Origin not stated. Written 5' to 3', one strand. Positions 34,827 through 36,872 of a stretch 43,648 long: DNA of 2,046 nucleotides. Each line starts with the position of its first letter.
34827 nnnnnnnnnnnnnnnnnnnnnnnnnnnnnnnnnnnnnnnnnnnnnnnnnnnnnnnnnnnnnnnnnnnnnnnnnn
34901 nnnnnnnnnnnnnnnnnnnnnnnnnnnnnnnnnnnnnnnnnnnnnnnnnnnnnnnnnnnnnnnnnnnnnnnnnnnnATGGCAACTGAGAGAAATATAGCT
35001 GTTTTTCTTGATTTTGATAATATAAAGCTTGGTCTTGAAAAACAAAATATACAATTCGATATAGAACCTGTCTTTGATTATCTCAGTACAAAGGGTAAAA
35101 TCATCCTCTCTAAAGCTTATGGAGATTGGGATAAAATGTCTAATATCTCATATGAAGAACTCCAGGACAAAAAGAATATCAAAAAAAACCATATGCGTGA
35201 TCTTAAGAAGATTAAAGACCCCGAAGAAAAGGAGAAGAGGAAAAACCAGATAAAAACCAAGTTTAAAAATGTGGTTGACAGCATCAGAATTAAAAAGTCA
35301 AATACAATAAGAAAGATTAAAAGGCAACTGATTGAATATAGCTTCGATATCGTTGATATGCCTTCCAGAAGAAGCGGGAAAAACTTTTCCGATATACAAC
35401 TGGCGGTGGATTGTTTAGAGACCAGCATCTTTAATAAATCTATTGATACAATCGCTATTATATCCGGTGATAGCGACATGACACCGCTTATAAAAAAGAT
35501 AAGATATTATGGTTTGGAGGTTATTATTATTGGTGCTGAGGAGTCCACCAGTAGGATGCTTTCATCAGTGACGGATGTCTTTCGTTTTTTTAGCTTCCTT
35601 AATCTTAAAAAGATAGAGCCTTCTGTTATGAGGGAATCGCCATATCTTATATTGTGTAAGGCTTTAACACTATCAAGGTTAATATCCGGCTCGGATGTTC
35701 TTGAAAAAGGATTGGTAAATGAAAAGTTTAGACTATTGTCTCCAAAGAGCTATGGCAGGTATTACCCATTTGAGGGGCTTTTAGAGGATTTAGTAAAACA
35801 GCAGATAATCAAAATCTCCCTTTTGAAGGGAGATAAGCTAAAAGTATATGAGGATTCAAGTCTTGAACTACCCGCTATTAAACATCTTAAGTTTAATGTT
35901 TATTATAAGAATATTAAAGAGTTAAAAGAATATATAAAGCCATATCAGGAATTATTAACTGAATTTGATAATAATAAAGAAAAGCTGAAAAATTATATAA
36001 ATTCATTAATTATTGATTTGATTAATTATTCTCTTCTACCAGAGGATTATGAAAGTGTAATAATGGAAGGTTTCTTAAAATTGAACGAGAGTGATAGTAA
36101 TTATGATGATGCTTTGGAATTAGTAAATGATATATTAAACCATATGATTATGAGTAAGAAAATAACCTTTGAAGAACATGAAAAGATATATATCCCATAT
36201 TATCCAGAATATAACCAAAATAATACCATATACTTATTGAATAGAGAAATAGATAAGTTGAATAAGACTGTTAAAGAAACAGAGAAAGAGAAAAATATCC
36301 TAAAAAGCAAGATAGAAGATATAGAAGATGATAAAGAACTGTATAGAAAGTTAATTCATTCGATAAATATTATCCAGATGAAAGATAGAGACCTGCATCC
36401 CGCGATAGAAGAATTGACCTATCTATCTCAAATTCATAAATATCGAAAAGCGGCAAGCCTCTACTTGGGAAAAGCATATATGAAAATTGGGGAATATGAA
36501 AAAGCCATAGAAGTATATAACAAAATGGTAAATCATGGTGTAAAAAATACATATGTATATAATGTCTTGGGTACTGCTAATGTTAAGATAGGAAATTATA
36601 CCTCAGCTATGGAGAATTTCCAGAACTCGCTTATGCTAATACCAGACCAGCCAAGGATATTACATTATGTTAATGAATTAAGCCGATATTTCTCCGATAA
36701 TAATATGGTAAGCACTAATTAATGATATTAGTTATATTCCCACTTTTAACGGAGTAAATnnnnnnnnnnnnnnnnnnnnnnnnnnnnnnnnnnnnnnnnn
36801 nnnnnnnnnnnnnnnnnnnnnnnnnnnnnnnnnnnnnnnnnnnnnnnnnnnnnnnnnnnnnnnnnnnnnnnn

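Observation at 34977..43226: Three-gene cassette (NYN/LOTUS-TPR nuclease, tandem-cyclase STAND NTPase-TPR, NERD/coiled-coil/TM/TPR): candidate nucleotide-signalling, nuclease-armed system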

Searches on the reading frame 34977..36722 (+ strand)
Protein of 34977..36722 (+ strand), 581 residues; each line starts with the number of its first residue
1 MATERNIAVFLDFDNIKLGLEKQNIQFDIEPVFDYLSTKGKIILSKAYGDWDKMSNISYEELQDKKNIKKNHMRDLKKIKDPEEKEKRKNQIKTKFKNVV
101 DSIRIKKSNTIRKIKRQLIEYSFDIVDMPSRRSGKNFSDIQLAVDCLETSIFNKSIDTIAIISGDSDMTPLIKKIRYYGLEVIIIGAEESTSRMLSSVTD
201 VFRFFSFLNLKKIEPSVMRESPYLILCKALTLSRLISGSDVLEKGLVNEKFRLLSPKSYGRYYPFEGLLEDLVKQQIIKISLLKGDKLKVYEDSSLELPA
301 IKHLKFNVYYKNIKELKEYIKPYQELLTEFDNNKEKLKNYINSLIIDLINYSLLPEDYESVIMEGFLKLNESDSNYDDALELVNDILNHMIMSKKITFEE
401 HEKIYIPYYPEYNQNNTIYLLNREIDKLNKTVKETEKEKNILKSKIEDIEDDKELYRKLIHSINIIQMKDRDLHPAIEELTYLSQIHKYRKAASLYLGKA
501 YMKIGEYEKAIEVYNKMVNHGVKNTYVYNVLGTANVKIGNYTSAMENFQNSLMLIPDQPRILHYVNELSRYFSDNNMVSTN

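Call 3: search_protein_families(library=pfam, proteins=[window:34977-36722:+], max_evalue=0.01)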
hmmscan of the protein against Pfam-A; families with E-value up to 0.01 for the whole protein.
window:34977-36722:+ (581 aa): 13 families
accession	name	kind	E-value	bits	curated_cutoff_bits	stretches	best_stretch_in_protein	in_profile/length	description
PF01936.24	NYN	-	3.3e-27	96.2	24.2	2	106-203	43-142/145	NYN domain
PF00515.34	TPR_1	-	1.8e-08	34.3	27.8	1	496-516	6-26/34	Tetratricopeptide repeat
PF07719.23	TPR_2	-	3.2e-08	33.5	27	1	495-517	5-27/34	Tetratricopeptide repeat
PF13181.12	TPR_8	-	4.1e-07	30.1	25.7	0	497-516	7-26/34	Tetratricopeptide repeat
PF13414.12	TPR_11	-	1.5e-06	28.2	26.8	1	498-537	1-40/42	TPR repeat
PF14559.12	TPR_19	-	2.1e-06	28.4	25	1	471-530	5-64/68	Tetratricopeptide repeat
PF13428.12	TPR_14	-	6.3e-05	23.7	23.5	0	493-532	3-42/44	Tetratricopeptide repeat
PF13041.12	PPR_2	-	0.00015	22.2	30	1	500-531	12-44/50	PPR repeat family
PF13174.12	TPR_6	-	0.00035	21.5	26.3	1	493-518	2-27/33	Tetratricopeptide repeat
PF25063.1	ARM_TT21_C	-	0.00039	20.8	35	1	471-551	75-155/209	Tetratricopeptide repeat protein 21 C-terminal ARM domain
PF01535.26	PPR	-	0.00045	20.7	25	1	499-522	8-31/31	PPR repeat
PF13176.12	TPR_7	-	0.0044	17.4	27.9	0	497-514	5-22/36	Tetratricopeptide repeat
PF23914.1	TPR_CcmH_CycH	-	0.0059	16.9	42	0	467-558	60-154/158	Cytochrome c-type biogenesis protein H TPR domain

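Call 4: search_protein_families(library=padloc, proteins=[window:34977-36722:+], max_evalue=0.01)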
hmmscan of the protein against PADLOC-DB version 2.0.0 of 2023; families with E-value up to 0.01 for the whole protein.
window:34977-36722:+ (581 aa): 2 families
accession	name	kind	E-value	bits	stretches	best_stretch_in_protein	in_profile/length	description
PDLC01154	NYN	-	2e-07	28.7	1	118-202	207-292/310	"LabA-like protein, NYN family nuclease"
PDLC04163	HEC-09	-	1.2e-05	23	1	135-183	103-152/203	-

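Call 6: search_protein_families(library=ncbifam, proteins=[window:34977-36722:+], max_evalue=0.001)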
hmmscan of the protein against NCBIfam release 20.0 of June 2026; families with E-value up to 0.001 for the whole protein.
window:34977-36722:+ (581 aa): 7 families
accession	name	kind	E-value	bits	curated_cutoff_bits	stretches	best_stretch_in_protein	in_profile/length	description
TIGR00288.1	TIGR00288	hypoth_equivalog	8.5e-12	45.2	178.45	1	138-200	89-150/160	TIGR00288 family NYN domain-containing protein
NF040959.1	MamA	equivalog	2.6e-09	36.8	200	1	442-561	60-175/204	magnetosome protein MamA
TIGR02917.1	PEP_TPR_lipo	equivalog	3.3e-07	28.6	312.2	1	478-575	554-651/899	XrtA/PEP-CTERM system TPR-repeat protein PrsT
TIGR02552.1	LcrH_SycD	equivalog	2.5e-05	24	104.8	1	481-560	42-121/136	SycD/LcrH family type III secretion system chaperone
TIGR02521.1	type_IV_pilW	equivalog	3.1e-05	23.6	154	1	492-562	32-102/234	type IV pilus biogenesis/stability protein PilW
NF052230.1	T9SS_PorE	exception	0.00024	19.5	600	1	488-560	54-126/648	PorE family type IX secretion system protein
TIGR00756.2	PPR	repeat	0.00025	21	20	0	499-523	8-32/35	pentatricopeptide repeat protein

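Call 19: find_homologous_proteins(query=window:34977-36722:+, max_evalue=0.001)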
Query window:34977-36722:+ (581 aa): 10 proteins with E <= 0.001 among 8000 candidates.
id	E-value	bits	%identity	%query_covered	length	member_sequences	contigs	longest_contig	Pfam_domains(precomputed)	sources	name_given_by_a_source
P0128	1.8e-215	735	95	63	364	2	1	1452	PF14559.13,PF00515.35,PF13181.13,PF07719.24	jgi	jgi:pentatricopeptide repeat protein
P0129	6.7e-140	486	45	98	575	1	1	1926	PF00515.35,PF13424.13,PF01936.25,PF13181.13,PF07719.24,PF13174.13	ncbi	-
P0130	1.2e-139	485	42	100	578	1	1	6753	PF01936.25,PF07719.24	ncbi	-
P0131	3.2e-133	464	43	97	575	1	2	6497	PF01936.25,PF07719.24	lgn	-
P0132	1.7e-131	458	44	98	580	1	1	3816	PF00515.35,PF13424.13,PF13176.13,PF21033.5,PF13432.13,PF01936.25,PF07719.24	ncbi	ncbi:MAG: NYN domain-containing protein [Spirochaetota bacterium]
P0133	2.2e-116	408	41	100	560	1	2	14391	PF00515.35,PF13424.13,PF13176.13,PF01936.25,PF13181.13,PF07719.24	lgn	-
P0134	1.4e-15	75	27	37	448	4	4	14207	PF12872.14,PF01936.25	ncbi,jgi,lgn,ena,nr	ncbi:MAG: NYN domain-containing protein [Acidobacteria bacterium]|nr:NYN domain-containing protein [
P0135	1.6e-15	75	27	38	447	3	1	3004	PF12872.14,PF01936.25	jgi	jgi:uncharacterized protein (TIGR00288 family)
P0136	2.3e-15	75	27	36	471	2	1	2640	PF12872.14,PF01936.25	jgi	jgi:uncharacterized protein (TIGR00288 family)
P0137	3.5e-15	74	28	36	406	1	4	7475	PF12872.14,PF01936.25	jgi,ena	-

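Call 45: find_encoding_contigs(protein=P0130, flank=10000, max_places=3)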
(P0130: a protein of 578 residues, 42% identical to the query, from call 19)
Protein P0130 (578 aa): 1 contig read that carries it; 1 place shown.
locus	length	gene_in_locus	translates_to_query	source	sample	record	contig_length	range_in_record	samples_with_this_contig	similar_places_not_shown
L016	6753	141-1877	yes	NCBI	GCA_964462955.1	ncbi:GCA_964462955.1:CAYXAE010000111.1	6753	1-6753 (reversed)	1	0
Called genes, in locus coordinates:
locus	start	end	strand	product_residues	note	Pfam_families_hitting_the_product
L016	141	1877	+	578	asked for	PF01936:NYN, PF07719:TPR_2 (faint)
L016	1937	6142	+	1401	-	PF00211:Guanylate_cyc, PF00211:Guanylate_cyc, PF13191:AAA_16, PF13424:TPR_12 (weak), PF14938:SNAP (weak), PF13432:TPR_16 (weak), PF00515:TPR_1 (weak), PF13424:TPR_12, +9 more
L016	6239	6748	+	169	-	-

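Call 46: find_encoding_contigs(protein=P0131, flank=10000, max_places=3)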
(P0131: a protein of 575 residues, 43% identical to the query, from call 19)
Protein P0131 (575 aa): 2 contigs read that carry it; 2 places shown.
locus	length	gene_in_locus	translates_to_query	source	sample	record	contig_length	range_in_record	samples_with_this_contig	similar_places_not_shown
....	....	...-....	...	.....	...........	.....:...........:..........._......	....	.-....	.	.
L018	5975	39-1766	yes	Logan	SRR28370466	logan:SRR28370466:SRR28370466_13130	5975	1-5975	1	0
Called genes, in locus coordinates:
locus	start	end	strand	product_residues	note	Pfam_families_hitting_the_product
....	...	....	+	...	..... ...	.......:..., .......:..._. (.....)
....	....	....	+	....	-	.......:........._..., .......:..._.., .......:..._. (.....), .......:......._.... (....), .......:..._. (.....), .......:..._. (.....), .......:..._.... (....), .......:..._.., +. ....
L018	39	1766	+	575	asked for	PF01936:NYN, PF07719:TPR_2 (faint)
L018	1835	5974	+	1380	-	?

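Call 48: search_protein_families(library=pfam, proteins=[L016:6239-6748:+], max_evalue=0.01)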
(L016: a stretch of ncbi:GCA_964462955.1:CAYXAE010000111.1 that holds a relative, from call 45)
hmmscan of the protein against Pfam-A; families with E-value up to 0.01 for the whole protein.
L016:6239-6748:+ (169 aa): 1 family
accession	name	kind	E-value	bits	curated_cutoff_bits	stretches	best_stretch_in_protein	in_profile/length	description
PF02915.23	Rubrerythrin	-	0.00014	22.6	22.8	1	9-143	7-137/137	Rubrerythrin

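Call 58: predict_structure(alignment_id=A4)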
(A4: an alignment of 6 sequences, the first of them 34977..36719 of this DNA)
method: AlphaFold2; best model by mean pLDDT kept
length: 581 residues; sequences in the alignment: 6
mean_pLDDT: 78.2   pTM: 0.44
mean pLDDT of the five models: 78.2, 77.2, 77.0, 76.3, 74.2
residues with pLDDT >= 90: 125; 70-90: 321; 50-70: 96; < 50: 39
segments of 3 or more residues with pLDDT < 50: 132-134, 189-208, 411-416, 577-581
pLDDT, mean of each block of 10 residues (from residue 1): 74 73 73 82 88 69 77 78 83 83 82 87 81 56 75 78 64 64 64 32 43 74 87 86 90 77 74 68 81 77 90 87 92 88 91 91 93 92 94 86 85 50 58 65 76 82 77 87 85 87 92 90 84 91 90 85 83 53 31
secondary structure, 60 per line:
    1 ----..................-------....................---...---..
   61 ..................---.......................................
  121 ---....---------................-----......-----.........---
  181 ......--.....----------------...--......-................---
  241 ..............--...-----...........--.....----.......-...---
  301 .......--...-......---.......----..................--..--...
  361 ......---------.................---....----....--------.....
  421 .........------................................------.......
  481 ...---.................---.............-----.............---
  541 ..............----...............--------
elements in order: E5-12 H13-22 H30-39 E40-49 H59-78 H82-120 E124-127 H137-152 E158-163 H169-177 E181-186 H189-193 H215-220 H222-237 E241-243 H244-254 H265-275 E278-282 E287-293 H301-307 H314-319 H323-329 H334-351 H358-366 H376-392 E396-399 E404-407 H416-429 H436-467 H474-483 H487-503 H507-519 H525-537 H541-554 H559-573

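Call 62: fold_search(model_id=the predicted structure, library=pdb)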
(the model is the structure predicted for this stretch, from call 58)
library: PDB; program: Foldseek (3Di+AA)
matches with E <= 10: 1279; with E <= 0.001: 6
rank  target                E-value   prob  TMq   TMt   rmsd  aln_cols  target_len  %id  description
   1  6mfv_A                9.0e-05  1.00  0.19  0.18  20.4       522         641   14  Crystal structure of the Signal Transduction ATPase with Numerous Domains (STAND) protein with a tetratricopeptide rep (released 2019-02-20)
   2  6af0_A                3.2e-04  1.00  0.20  0.13  23.6       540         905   14  Structure of Ctr9, Paf1 and Cdc73 ternary complex from Myceliophthora thermophila (released 2018-09-19)
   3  8ump_A                4.1e-04  1.00  0.17  0.76   1.9       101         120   28  T33-ml35 - Designed Tetrahedral Protein Cage Using Machine Learning Algorithms (released 2023-11-15)
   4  1na0_A                7.4e-04  1.00  0.17  0.76   1.8        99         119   29  Design of Stable alpha-Helical Arrays from an Idealized TPR Motif (released 2003-06-03)
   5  9qhc_B                8.5e-04  1.00  0.22  0.43  14.5       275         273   21  Crystal structure of 8-repeat CTPR protein with eliminated coordination sites (released 2025-10-22)
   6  6v8e_B                8.9e-04  1.00  0.18  0.81   2.4       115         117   25  Computationally designed C3-symmetric homotrimer from TPR repeat protein (released 2020-08-12)
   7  6v8e_A                1.1e-03  1.00  0.18  0.79   2.5       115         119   25  Computationally designed C3-symmetric homotrimer from TPR repeat protein (released 2020-08-12)
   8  6vl6_A                1.1e-03  1.00  0.18  0.80   2.3       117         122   26  De novo designed tetrahedral nanoparticle T33_dn2 presenting BG505 SOSIP trimers (released 2020-08-12)
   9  6vfh_A                1.2e-03  1.00  0.17  0.77   2.8       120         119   24  De novo designed tetrahedral nanoparticle T33_dn10 (released 2020-08-12)
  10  9gzg_A                1.3e-03  1.00  0.17  0.59   2.3       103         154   30  Crystal structure of CTPR4E4 mutant (released 2025-10-15)
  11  6vfj_B                1.3e-03  1.00  0.19  0.81   2.6       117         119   23  De novo designed icosahedral nanoparticle I53_dn5 (released 2020-08-12)
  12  5hrz                  1.4e-03  1.00  0.18  0.79   2.4       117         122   26  Computationally Designed Trimer 1na0C3_3 (released 2017-04-12)
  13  3vty_C                1.4e-03  1.00  0.18  0.55   2.9       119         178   24  Crystal structure of MamA (released 2012-10-31)
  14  8a3t_J                1.9e-03  0.98  0.20  0.23  26.3       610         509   12  S. cerevisiae APC/C-Cdh1 complex (released 2022-08-31)
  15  3vtx_B                1.9e-03  1.00  0.18  0.54   2.7       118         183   24  Crystal structure of MamA protein (released 2012-10-31)
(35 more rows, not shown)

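Call 63: search_protein_families(library=pfam, proteins=[P0134, P0136], max_evalue=10)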
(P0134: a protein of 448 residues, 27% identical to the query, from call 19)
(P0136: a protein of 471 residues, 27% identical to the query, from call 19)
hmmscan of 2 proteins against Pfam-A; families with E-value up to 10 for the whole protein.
P0134 (448 aa): 5 families
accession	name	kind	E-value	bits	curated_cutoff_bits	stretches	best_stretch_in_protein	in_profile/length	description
PF01936.24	NYN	-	3.1e-31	109.3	24.2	1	6-150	1-144/145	NYN domain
PF12872.13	OST-HTH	-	1.2e-07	31.9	23.8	2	310-354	17-63/71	OST-HTH/LOTUS domain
PF18479.7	PIN_11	-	0.049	14.2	26.6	1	74-130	62-118/118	PIN like domain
PF18475.7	PIN7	-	0.098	13.8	34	1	69-124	49-103/103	PIN domain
PF24359.1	DUF7515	-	0.15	12.8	27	1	312-347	20-58/85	Domain of unknown function (DUF7515)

P0136 (471 aa): 9 families
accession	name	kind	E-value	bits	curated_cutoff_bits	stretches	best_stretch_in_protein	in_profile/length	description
PF01936.24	NYN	-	8.3e-33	114.4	24.2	1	6-150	1-144/145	NYN domain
PF12872.13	OST-HTH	-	7.1e-08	32.7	23.8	2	313-369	10-62/71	OST-HTH/LOTUS domain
PF03153.18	TFIIA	-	0.0048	17.4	36.2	1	152-256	156-259/415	Transcription factor IIA, alpha/beta subunit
PF05311.16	Baculo_PP31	-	0.078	12.9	25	1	133-205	180-251/267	Baculovirus 33KDa late protein (PP31)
PF18479.7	PIN_11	-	0.081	13.5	26.6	1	74-129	62-117/118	PIN like domain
PF24359.1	DUF7515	-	0.082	13.6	27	0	346-381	43-78/85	Domain of unknown function (DUF7515)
PF05091.18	eIF-3_zeta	-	0.13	11.6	25.2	1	155-210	86-146/532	Eukaryotic translation initiation factor 3 subunit 7 (eIF-3)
PF18475.7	PIN7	-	0.16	13.1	34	1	64-122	44-101/103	PIN domain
PF07267.16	Nucleo_P87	-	3.4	6.9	25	1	97-212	262-374/650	Nucleopolyhedrovirus capsid protein P87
